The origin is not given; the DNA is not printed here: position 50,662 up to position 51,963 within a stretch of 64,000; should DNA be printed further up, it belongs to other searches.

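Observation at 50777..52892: Two tandem HipA/HipT-like kinase-fold paralogs with no HipB/HipS-type partner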

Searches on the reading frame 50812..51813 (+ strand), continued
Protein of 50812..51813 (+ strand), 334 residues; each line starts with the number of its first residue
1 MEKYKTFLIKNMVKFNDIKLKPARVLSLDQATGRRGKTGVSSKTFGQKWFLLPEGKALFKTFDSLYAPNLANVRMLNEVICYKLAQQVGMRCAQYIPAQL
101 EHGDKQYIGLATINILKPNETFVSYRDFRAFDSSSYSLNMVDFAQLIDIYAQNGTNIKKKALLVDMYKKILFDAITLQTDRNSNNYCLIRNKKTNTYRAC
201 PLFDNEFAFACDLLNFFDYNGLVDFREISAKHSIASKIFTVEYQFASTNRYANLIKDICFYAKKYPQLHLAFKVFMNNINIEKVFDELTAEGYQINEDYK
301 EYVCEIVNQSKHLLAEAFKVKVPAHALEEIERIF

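Call 44: fold_search(model_id=the predicted structure, library=viral)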
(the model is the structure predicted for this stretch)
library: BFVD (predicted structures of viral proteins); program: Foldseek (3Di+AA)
matches with E <= 10: 207; with E <= 0.001: 3
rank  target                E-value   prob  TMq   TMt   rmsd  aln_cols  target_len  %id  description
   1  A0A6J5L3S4            1.5e-04  1.00  0.34  0.24  12.4       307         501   13  Nudix_Hydrolase domain containing protein [uncultured Caudovirales phage]
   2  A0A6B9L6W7            3.8e-04  1.00  0.43  0.13  10.2       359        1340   12  ADP-ribosyltransferase [Mycobacterium phage Onyinye]
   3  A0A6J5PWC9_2          5.8e-04  1.00  0.36  0.13   9.4       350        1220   12  ADP ribosyltransferase [uncultured Caudovirales phage]
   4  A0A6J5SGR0            1.1e-03  1.00  0.41  0.17   8.5       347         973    9  Uncharacterized protein [uncultured Caudovirales phage]
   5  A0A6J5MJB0            1.2e-03  1.00  0.41  0.25   9.8       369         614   14  Phosphatidylinositol 3-/4-kinase, catalytic domain containing protein [uncultured Caudovirales phage]
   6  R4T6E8                2.8e-03  1.00  0.38  0.14   9.9       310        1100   11  Uncharacterized protein [Haloarcula hispanica tailed virus 1]
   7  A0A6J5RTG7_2          3.9e-03  0.97  0.36  0.14  11.9       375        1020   12  Phage head morphogenesis domain containing protein [uncultured Caudovirales phage]
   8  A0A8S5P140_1          4.1e-03  0.77  0.27  0.11  11.0       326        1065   10  Spore coat protein H kinase fold, TRANSFERASE [Myoviridae sp. ctrCp2]
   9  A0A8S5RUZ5            4.8e-03  1.00  0.40  0.19   7.4       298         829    9  (no name in the UniProt tables at hand)
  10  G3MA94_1              5.7e-03  0.90  0.33  0.14  10.9       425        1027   11  Gp353 [Bacillus phage G]
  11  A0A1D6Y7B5            7.8e-03  0.84  0.31  0.28  12.5       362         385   12  (no name in the UniProt tables at hand)
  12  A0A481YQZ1            9.6e-03  0.72  0.28  0.31  14.1       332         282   10  Putative serine/threonine protein kinase [Marseillevirus LCMAC101]
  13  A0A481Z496            1.3e-02  0.90  0.33  0.42  13.2       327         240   11  Uncharacterized protein [Pithovirus LCPAC101]
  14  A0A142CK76            1.4e-02  0.89  0.33  0.20   9.6       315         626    9  (no name in the UniProt tables at hand)
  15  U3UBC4                1.5e-02  0.44  0.22  0.12  19.3       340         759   10  Conserved hypothetical pox protein [Squirrelpox virus]
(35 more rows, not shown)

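Call 49: find_homologous_proteins(query=A2, max_evalue=0.00001)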
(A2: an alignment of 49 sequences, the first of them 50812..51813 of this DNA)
Query A2 (49 sequences) (334 aa, profile of the alignment): 35 proteins with E <= 0.00001 among 4848 candidates.
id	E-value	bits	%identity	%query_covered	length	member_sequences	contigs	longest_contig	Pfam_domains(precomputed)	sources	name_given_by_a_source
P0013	5.7e-108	379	35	99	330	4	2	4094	PF07804.19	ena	-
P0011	6.3e-108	379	35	99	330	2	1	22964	PF07804.19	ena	-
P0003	9.9e-108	378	39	99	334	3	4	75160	-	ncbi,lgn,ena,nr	ncbi:MAG: hypothetical protein IJ318_01170 [Clostridia bacterium]|nr:hypothetical protein [Clostridi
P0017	4.9e-107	376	35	98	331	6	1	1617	PF20613.5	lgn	-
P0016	1.9e-104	368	36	98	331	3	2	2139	-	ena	-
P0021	1.1e-103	365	33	93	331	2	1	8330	PF07804.19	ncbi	-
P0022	5.3e-103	363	34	93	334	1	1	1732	-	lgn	-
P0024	5.9e-103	363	32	93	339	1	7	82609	PF07804.19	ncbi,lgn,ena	-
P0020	9.3e-101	356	34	93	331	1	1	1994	-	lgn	-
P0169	4.5e-100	353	37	98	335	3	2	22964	PF07804.19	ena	-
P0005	1.7e-99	351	38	99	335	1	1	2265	PF07804.19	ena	-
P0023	1.1e-98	349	33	98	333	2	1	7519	PF07804.19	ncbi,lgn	-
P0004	6.9e-98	346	41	98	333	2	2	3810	-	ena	-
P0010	1.9e-96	341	36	98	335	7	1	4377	PF07804.19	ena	-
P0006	2.6e-96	341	39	98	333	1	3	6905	-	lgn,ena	-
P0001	1.3e-95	339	100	100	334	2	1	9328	-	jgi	-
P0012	5.3e-95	337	37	93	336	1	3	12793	PF07804.19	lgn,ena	-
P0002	2.5e-94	334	61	96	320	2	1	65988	-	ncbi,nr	ncbi:MAG: hypothetical protein E7378_00310 [Clostridiales bacterium]|nr:hypothetical protein [Clostr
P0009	6.2e-94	333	37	100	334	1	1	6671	PF07804.19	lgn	-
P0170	1.3e-93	332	36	100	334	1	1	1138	PF07804.19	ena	-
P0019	2.1e-93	331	35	93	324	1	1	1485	PF07804.19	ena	-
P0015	5.4e-93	330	36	100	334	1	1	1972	PF07804.19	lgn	-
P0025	1.6e-91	325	34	96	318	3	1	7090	PF07804.19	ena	-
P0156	3.6e-65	239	25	49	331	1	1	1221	PF07804.19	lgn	-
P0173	6.7e-61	225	39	59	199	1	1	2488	PF07804.19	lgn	-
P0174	8.9e-53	198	26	56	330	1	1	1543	PF07804.19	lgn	-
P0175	1.3e-17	82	23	71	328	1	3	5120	-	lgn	-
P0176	8.5e-16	76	22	14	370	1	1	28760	PF12728.14,PF00376.30,PF07804.19,PF20613.5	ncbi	-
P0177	3.3e-6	45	23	39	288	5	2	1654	PF07804.19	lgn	-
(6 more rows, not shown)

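Call 50: find_encoding_contigs(protein=P0011, flank=8000, max_places=3)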
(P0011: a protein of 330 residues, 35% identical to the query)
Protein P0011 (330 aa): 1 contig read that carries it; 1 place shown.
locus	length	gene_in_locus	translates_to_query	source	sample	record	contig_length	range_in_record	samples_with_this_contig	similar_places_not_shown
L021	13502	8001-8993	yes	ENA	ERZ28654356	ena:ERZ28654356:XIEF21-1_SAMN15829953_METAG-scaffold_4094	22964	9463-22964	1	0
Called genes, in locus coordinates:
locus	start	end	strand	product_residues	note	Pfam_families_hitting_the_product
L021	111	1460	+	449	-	PF11638:DnaA_N, PF00308:Bac_DnaA, PF01695:IstB_IS21 (weak), PF00004:AAA (weak), PF08299:Bac_DnaA_C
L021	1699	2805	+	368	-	PF00712:DNA_pol3_beta, PF02767:DNA_pol3_beta_2, PF02768:DNA_pol3_beta_3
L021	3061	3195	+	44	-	PF00468:Ribosomal_L34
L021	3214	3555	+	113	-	PF00825:Ribonuclease_P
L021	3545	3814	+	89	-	PF01809:YidD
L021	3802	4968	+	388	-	PF02096:60KD_IMP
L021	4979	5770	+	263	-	PF14804:Jag_N, PF13083:KH_KhpA-B, PF01424:R3H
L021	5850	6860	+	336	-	PF07804:HipA_C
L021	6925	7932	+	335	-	PF07804:HipA_C (weak)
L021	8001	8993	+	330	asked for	PF07804:HipA_C (weak)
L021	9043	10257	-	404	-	PF13306:LRR_5, PF13855:LRR_8 (faint)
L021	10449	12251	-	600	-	PF13306:LRR_5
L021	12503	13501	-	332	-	?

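Call 51: find_encoding_contigs(protein=P0025, flank=8000, max_places=3)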
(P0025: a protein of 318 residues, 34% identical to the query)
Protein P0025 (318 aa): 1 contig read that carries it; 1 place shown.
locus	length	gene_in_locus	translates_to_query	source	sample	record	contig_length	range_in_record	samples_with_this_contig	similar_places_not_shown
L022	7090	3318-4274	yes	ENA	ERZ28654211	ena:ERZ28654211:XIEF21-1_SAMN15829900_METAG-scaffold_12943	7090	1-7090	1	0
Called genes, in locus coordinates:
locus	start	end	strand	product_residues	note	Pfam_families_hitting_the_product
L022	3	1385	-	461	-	?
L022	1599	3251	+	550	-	-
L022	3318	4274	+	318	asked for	PF07804:HipA_C (weak)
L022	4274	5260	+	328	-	-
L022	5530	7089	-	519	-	?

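Call 52: find_encoding_contigs(protein=P0021, flank=8000, max_places=3)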
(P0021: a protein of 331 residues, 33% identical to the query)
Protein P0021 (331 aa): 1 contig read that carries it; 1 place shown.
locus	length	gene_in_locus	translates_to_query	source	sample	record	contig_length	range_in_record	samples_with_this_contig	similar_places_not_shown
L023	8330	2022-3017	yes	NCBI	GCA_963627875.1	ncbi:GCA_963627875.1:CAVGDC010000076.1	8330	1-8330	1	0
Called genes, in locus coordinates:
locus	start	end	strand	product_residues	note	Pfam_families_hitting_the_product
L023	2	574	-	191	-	?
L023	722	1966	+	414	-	-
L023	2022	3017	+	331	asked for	PF07804:HipA_C (weak)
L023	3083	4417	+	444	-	PF10396:TrmE_N, PF12631:MnmE_helical, PF00009:GTP_EFTU (faint), PF01926:MMR_HSR1, PF02421:FeoB_N, PF04548:AIG1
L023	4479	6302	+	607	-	PF01411:tRNA-synt_2c, PF07973:tRNA_SAD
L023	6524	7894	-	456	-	PF13173:AAA_14, PF13635:DUF4143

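Call 60: search_dna_similar(query=window:50812-51813:+, collection=phages, mode=protein, max_evalue=0.001, max_rows=15)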
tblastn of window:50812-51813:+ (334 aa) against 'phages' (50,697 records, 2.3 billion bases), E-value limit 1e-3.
No match.

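Call 61: search_dna_similar(query=window:50812-51813:+, collection=plasmids, mode=protein, max_evalue=0.001, max_rows=15)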
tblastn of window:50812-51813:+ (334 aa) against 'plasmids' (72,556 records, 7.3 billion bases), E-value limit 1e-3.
No match.

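Call 62: find_encoding_contigs(protein=P0168, flank=6000, max_places=3)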
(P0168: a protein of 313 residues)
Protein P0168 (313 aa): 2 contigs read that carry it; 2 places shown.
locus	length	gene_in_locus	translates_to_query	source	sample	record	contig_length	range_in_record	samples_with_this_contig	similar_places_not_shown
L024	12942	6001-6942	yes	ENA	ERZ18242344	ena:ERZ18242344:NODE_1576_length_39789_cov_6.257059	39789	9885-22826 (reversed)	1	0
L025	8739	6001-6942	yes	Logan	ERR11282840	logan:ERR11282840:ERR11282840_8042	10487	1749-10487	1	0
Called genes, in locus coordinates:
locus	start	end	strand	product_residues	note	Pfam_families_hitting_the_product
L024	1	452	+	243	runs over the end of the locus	-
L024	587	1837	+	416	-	PF12836:HHH_3 (faint)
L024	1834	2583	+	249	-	PF13566:DUF4130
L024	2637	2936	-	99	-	PF05656:DUF805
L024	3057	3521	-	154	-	-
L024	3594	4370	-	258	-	PF02673:BacA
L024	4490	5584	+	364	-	PF01926:MMR_HSR1, PF02421:FeoB_N, PF06071:YchF-GTPase_C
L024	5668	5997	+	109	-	-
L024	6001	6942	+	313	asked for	PF07804:HipA_C (weak)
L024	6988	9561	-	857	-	-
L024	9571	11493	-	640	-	PF02518:HATPase_c, PF00204:DNA_gyraseB, PF01751:Toprim, PF00986:DNA_gyraseB_C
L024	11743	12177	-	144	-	-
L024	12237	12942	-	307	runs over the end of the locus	-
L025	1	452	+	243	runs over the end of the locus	-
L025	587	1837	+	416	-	PF12836:HHH_3 (faint)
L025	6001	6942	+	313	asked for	PF07804:HipA_C (weak)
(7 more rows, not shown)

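Call 63: find_encoding_contigs(protein=P0176, flank=6000, max_places=2)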
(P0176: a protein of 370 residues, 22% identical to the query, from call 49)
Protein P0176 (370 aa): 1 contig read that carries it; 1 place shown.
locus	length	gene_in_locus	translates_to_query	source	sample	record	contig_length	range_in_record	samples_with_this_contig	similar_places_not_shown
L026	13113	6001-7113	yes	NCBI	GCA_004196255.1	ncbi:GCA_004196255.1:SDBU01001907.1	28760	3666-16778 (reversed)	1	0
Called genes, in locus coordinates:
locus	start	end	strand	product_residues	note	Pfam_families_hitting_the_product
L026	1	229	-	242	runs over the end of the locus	-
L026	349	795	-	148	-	-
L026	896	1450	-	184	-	-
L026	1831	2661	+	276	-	-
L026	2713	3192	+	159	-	PF14947:HTH_45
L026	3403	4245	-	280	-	-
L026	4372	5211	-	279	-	PF18915:DUF5667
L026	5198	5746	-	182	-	PF07638:Sigma70_ECF (weak), PF04542:Sigma70_r2, PF08281:Sigma70_r4_2, PF04545:Sigma70_r4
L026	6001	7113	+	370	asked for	PF12728:HTH_17, PF00376:MerR (weak), PF20613:HipA_2 (faint), PF07804:HipA_C (weak)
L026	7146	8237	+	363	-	PF08797:HIRAN (weak)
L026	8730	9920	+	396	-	PF00266:Aminotran_5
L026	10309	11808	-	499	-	PF01293:PEPCK_ATP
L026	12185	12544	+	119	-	PF06339:Ectoine_synth (weak), PF01050:MannoseP_isomer (weak), PF07883:Cupin_2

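Call 64: find_encoding_contigs(protein=P0175, flank=6000, max_places=3)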
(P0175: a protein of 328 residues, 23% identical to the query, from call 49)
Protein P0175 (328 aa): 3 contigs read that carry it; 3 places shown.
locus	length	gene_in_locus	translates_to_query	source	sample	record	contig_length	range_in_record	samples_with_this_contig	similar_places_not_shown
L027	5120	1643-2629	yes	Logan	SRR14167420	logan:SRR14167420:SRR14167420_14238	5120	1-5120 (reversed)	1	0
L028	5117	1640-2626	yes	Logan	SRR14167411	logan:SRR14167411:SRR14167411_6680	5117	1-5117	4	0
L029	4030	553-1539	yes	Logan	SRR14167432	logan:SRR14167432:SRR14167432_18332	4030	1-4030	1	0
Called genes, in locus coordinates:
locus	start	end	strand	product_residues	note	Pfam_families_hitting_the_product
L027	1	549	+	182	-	?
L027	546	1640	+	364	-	PF04055:Radical_SAM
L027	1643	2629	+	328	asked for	-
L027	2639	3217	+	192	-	-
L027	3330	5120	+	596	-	PF00404:Dockerin_1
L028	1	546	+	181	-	?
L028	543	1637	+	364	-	PF04055:Radical_SAM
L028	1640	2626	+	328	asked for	-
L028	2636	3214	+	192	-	-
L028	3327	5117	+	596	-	PF00404:Dockerin_1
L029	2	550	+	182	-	?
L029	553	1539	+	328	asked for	-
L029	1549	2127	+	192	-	-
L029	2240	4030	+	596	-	PF00404:Dockerin_1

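Call 65: search_protein_families(library=pfam, proteins=[L024:5668-5994:+, L027:2639-3214:+, L026:7146-8234:+], max_evalue=0.01)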
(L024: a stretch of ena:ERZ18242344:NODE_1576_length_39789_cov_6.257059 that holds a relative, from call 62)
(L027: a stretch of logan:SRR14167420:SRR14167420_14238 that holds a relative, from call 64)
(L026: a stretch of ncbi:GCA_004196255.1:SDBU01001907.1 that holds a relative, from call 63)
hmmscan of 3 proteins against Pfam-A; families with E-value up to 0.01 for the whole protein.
L024:5668-5994:+ (109 aa): 1 family
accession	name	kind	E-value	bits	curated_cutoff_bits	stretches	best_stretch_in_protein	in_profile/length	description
PF13657.11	Couple_hipA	-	0.0019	19.1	22.5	1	5-93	2-88/99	HipA N-terminal domain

L027:2639-3214:+ (192 aa): 1 family
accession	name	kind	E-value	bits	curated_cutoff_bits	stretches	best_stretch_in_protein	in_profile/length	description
PF01966.28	HD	-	0.0011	19.7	22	1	58-171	3-110/116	HD domain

L026:7146-8234:+ (363 aa): 2 families
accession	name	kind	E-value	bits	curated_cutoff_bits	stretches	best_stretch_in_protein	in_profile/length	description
PF08797.16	HIRAN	-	4.4e-07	30.1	24.7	1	129-229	3-93/96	HIRAN domain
PF18154.6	pPIWI_RE_REase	-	0.00077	19.9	26.1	1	270-312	4-45/117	REase associating with pPIWI_RE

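Call 73: find_encoding_contigs(protein=P0001, flank=6000, max_places=4)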
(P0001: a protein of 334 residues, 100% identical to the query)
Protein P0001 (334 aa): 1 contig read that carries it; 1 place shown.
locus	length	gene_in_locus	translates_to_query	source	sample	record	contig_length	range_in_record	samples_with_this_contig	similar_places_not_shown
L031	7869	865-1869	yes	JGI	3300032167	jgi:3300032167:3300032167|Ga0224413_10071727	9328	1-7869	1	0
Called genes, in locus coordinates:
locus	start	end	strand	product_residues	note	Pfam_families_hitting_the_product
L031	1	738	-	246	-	?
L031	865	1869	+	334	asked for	-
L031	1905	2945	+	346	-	-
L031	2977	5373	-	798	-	PF01022:HTH_5, PF13361:UvrD_C (faint), PF00270:DEAD (faint), PF00580:UvrD-helicase, PF01443:Viral_helicase1 (faint), PF13245:AAA_19 (weak), PF13538:UvrD_C_2 (weak)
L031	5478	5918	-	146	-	PF00583:Acetyltransf_1, PF13673:Acetyltransf_10 (weak), PF13508:Acetyltransf_7 (weak)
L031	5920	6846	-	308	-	PF01479:S4, PF00849:PseudoU_synth_2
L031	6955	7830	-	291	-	PF01252:Peptidase_A8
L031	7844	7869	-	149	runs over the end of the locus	PF04472:SepF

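Call 74: find_encoding_contigs(protein=P0002, flank=6000, max_places=4)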
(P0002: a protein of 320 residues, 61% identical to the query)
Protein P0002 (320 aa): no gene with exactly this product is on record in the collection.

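Call 77: search_protein_families(library=pfam, alignment_id=A1, max_evalue=0.001)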
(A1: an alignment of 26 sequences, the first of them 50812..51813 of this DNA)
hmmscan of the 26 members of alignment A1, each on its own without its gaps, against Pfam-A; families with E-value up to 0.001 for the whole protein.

A. member 1, window:50812-51813:+ (334 aa): 1 family
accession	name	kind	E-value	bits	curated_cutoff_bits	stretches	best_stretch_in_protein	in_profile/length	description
PF07804.18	HipA_C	-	0.00032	20.9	30.5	0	55-205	21-159/213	HipA-like C-terminal domain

B. families by the number of members that match (of 26 scanned): 3 families
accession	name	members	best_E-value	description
PF07804.18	HipA_C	21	4.5e-10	HipA-like C-terminal domain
PF20613.4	HipA_2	7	5e-06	HipA-like kinase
PF06702.18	Fam20C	1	0.0004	Golgi casein kinase, C-terminal, Fam20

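Call 78: search_protein_families(library=padloc, alignment_id=A1, max_evalue=0.001)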
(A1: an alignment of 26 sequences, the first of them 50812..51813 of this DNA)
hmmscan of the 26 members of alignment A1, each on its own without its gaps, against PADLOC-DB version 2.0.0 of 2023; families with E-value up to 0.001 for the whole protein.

A. member 1, window:50812-51813:+ (334 aa): 5 families
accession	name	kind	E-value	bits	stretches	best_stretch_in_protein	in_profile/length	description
PDLC04340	PDC-M03A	-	4.5e-12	44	1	70-319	42-277/280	-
PDLC04339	PDC-M03A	-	4.4e-07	27.5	1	49-319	25-289/293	-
PDLC04344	PDC-M03A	-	7.7e-07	26.8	1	49-316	28-300/305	-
PDLC04342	PDC-M03A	-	8.8e-07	26.8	1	49-213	27-198/299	-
PDLC04345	PDC-M03A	-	1.3e-05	22.6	1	78-308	54-292/302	-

B. families by the number of members that match (of 26 scanned): 9 families
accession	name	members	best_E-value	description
PDLC04340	PDC-M03A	26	1.5e-22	-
PDLC04344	PDC-M03A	26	1.3e-20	-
PDLC04342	PDC-M03A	26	4.1e-18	-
PDLC04339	PDC-M03A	24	1.7e-17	-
PDLC04345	PDC-M03A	22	8.7e-14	-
PDLC04766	PDC-M66A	12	8.2e-06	-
PDLC04338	PDC-M03A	7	1.6e-07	-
PDLC04341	PDC-M03A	2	0.00067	-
PDLC04337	PDC-M03A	1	0.00018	-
